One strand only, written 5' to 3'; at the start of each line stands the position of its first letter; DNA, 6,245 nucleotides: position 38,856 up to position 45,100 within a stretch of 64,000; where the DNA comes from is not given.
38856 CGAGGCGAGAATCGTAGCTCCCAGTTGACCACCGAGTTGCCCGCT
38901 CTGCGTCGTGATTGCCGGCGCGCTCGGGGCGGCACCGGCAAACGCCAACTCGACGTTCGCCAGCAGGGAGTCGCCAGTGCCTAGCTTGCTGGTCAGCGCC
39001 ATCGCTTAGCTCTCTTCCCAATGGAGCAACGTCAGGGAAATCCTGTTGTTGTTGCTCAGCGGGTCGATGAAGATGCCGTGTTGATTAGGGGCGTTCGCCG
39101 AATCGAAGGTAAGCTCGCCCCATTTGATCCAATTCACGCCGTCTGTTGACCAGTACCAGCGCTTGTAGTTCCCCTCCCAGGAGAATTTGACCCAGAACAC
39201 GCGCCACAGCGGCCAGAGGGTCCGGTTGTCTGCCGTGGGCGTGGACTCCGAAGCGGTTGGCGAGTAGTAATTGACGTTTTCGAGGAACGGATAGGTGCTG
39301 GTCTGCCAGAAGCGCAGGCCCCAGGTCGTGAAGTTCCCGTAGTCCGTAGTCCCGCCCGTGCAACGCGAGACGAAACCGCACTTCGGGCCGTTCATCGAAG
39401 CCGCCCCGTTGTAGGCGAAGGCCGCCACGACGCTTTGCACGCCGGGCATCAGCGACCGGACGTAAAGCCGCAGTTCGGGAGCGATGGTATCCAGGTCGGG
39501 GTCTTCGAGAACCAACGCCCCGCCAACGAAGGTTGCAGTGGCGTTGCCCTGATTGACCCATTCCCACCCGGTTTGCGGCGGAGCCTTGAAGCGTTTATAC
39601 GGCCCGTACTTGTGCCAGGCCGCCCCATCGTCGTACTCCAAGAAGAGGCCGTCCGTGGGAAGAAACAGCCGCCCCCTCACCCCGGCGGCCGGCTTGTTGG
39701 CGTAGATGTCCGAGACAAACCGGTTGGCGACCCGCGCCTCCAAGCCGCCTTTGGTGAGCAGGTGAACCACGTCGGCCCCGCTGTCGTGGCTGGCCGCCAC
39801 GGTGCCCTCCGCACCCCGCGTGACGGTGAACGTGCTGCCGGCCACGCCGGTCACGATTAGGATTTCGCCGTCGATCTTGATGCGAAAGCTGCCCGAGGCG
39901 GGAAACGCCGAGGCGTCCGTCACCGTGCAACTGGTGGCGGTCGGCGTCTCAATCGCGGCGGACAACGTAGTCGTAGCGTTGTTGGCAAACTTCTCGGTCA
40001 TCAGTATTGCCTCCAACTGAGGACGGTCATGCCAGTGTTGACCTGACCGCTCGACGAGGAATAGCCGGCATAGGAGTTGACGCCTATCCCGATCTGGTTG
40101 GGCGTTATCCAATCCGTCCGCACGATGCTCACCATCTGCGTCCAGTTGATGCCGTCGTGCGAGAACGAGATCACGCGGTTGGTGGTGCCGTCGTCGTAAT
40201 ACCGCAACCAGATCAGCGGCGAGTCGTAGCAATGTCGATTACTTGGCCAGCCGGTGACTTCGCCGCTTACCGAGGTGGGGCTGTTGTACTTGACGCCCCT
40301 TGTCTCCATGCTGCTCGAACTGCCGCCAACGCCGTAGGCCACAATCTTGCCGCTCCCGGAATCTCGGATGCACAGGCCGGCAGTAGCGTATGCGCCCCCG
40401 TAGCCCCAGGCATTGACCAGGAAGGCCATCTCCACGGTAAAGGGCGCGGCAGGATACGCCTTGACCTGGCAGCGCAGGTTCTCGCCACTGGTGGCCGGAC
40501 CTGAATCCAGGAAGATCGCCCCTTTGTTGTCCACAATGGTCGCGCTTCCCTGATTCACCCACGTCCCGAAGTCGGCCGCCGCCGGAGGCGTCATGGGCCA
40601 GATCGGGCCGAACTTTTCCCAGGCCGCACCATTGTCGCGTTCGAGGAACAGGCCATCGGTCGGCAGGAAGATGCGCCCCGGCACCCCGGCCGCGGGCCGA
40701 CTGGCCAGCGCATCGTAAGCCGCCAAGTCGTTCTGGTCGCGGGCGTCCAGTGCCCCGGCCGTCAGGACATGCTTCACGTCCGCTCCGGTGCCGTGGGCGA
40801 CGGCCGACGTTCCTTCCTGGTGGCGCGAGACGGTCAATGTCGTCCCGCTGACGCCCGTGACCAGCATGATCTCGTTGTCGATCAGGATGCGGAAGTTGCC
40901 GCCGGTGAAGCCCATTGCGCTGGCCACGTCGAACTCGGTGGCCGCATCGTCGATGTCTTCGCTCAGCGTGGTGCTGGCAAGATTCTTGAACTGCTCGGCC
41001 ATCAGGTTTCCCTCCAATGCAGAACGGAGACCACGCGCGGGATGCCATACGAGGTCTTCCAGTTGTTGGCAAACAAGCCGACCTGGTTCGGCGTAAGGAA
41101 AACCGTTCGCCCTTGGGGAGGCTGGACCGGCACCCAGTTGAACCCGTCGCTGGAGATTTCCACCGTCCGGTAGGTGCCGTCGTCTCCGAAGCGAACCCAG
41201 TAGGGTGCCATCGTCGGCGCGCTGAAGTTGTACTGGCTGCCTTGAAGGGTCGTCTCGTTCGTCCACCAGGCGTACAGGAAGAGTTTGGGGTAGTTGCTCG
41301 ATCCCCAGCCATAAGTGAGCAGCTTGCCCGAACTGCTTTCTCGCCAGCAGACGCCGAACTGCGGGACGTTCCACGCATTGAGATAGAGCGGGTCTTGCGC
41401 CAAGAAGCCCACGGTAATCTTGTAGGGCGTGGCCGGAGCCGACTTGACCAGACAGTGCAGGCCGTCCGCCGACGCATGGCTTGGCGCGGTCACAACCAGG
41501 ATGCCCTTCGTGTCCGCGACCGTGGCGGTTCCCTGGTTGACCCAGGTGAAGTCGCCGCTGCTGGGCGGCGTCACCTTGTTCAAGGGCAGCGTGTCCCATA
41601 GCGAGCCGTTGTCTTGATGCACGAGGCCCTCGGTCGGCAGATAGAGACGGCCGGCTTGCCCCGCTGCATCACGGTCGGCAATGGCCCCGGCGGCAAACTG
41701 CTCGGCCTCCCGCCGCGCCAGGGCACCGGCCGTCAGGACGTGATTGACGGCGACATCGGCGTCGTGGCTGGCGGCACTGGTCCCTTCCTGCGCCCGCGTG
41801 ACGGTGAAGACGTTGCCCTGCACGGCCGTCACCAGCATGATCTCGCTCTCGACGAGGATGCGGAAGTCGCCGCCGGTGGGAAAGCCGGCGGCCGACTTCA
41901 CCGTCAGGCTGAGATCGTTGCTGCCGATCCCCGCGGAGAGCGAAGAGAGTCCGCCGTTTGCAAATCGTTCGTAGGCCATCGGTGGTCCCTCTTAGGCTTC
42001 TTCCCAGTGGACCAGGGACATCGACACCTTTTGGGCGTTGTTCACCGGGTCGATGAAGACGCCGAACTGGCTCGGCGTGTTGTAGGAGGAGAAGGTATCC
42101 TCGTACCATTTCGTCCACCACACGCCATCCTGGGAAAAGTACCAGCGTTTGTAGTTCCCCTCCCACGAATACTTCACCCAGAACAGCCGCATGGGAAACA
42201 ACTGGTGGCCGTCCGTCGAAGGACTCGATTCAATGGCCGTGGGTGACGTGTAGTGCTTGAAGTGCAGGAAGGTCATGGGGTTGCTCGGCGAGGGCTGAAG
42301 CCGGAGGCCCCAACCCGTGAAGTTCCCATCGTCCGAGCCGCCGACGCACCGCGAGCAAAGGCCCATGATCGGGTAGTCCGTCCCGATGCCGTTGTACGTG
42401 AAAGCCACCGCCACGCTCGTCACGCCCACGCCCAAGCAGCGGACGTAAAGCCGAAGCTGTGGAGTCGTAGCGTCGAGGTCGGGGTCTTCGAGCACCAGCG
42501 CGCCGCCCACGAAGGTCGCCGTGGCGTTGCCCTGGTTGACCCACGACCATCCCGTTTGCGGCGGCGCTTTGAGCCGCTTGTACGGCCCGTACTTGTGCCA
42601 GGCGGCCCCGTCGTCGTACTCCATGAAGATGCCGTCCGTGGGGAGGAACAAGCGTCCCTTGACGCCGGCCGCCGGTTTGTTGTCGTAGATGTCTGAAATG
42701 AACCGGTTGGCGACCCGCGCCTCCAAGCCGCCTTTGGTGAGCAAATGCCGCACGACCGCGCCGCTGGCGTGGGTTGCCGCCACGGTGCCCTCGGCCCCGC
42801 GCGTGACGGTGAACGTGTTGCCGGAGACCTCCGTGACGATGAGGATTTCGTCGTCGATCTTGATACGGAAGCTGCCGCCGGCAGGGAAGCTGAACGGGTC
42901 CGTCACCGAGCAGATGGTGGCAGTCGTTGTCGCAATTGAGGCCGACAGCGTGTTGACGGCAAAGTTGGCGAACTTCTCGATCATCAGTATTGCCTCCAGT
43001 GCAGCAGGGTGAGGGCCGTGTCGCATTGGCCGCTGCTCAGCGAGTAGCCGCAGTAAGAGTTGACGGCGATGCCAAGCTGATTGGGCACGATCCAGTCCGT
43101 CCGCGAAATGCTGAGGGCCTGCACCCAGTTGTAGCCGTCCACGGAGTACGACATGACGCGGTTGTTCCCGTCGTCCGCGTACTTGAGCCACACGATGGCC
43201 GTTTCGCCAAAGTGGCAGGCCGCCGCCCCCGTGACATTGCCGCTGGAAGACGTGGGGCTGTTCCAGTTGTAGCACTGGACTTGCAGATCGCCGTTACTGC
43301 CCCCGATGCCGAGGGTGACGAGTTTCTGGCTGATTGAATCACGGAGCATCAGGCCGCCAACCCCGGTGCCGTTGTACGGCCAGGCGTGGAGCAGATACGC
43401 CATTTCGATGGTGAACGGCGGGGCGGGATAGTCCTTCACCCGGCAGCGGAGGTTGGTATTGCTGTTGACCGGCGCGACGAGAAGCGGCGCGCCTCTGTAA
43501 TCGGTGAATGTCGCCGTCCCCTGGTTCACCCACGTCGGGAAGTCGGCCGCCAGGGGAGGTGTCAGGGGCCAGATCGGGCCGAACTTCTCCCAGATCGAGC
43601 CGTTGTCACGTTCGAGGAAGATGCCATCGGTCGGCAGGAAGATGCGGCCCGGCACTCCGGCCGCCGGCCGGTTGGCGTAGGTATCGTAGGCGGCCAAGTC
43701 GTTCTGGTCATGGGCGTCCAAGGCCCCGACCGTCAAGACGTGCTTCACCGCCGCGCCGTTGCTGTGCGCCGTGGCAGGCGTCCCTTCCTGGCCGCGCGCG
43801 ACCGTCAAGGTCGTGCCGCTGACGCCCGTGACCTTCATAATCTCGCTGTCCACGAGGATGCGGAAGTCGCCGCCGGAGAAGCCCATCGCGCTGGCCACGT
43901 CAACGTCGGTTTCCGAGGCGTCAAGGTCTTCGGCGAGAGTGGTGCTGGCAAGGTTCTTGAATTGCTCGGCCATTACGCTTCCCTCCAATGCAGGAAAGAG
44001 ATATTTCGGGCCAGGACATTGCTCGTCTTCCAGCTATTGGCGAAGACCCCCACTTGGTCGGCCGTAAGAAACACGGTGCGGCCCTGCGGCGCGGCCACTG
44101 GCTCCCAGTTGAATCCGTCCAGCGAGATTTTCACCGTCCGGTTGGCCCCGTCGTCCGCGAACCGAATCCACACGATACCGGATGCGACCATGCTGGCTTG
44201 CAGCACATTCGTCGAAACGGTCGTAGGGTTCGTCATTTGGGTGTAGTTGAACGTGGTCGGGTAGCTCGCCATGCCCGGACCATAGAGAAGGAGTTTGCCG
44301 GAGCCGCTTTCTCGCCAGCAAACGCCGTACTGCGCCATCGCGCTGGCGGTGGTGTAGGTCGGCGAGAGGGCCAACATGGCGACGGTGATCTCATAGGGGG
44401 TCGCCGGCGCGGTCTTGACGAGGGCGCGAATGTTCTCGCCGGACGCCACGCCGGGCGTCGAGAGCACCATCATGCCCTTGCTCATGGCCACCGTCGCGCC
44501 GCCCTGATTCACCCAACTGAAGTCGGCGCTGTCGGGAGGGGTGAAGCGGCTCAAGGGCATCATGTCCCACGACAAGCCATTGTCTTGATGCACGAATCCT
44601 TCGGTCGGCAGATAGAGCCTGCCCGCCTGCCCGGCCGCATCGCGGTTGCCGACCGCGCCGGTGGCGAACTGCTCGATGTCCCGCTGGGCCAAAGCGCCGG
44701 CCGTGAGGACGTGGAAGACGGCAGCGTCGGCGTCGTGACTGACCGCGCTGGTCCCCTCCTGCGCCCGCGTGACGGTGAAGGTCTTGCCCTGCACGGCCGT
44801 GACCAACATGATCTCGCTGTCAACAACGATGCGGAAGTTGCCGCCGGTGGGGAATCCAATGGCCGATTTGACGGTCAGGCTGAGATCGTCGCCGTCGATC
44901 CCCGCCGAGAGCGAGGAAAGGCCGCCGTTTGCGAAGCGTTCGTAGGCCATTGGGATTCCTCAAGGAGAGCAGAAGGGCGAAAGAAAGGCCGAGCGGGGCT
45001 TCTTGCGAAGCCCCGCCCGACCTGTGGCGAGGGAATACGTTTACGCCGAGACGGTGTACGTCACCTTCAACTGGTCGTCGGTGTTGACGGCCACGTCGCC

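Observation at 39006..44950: Six tandem paralogous ~330-aa fibre-like genes arranged as a duplicated A-B-C triplet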

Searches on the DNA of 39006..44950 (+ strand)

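Call 7: search_dna_similar(query=window:39006-44950:+, collection=phages, mode=distant, max_rows=20)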
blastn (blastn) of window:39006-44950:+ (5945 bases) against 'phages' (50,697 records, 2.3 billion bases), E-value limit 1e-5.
No match.
